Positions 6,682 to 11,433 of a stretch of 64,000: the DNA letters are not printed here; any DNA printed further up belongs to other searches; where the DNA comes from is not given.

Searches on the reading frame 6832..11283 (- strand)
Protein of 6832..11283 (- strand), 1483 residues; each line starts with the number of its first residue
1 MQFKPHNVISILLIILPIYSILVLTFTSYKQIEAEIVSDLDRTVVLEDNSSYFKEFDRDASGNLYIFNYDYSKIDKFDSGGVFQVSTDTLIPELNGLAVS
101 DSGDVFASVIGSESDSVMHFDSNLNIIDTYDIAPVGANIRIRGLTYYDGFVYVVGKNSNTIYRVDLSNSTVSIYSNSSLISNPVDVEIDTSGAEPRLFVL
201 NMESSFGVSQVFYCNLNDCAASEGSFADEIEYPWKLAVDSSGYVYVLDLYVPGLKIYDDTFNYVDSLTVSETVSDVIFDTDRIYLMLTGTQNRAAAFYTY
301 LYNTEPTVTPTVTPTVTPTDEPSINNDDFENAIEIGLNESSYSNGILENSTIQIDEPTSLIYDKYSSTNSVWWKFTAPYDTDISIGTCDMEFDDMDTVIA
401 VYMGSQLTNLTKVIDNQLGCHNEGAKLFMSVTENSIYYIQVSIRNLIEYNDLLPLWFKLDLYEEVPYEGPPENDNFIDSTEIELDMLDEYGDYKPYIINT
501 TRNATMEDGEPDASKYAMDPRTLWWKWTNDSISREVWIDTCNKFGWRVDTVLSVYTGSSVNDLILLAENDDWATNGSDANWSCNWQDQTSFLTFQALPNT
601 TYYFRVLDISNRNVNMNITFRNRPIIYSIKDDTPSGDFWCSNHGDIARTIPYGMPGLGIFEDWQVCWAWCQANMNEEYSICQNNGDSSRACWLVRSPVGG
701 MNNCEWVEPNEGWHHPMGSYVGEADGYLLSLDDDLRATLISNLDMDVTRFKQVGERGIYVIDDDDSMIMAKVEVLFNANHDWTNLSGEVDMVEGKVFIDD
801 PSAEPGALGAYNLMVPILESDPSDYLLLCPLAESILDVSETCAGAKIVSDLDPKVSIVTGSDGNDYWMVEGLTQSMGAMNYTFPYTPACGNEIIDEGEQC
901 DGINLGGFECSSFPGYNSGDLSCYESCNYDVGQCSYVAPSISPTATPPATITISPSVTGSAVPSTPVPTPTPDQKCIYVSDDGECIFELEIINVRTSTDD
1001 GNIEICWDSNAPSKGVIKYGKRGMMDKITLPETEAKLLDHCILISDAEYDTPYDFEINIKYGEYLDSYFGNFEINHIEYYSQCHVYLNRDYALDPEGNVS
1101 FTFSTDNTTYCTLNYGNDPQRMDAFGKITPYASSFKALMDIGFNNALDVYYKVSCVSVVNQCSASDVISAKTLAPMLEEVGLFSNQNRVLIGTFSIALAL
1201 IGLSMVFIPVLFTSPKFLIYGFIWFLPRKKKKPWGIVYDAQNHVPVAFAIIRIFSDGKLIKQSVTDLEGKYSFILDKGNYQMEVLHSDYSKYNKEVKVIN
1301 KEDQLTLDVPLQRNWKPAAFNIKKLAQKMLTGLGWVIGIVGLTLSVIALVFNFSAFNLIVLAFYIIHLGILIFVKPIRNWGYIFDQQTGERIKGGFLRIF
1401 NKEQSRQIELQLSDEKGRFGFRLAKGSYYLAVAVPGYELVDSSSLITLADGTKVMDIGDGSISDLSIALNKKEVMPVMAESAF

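Call 33: search_protein_families(library=pfam, proteins=[window:6832-11283:-], max_evalue=0.001)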
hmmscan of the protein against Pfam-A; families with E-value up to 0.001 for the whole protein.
window:6832-11283:- (1483 aa): 4 families
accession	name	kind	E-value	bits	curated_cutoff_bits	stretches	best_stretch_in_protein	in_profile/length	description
PF13620.12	CarboxypepD_reg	-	4.4e-13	49.8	32.3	2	1235-1311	4-81/82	Carboxypeptidase regulatory-like domain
PF13715.12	CarbopepD_reg_2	-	4.9e-09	36.5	32.2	1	1235-1303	3-69/88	CarboxypepD_reg-like domain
PF17210.9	SdrD_B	-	0.00012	22.6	29.7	0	1253-1287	31-67/112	SdrD B-like domain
PF23194.1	NOMO_5th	-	0.00019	22.2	27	0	1260-1307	31-79/89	NOMO fifth transthyretin-like domain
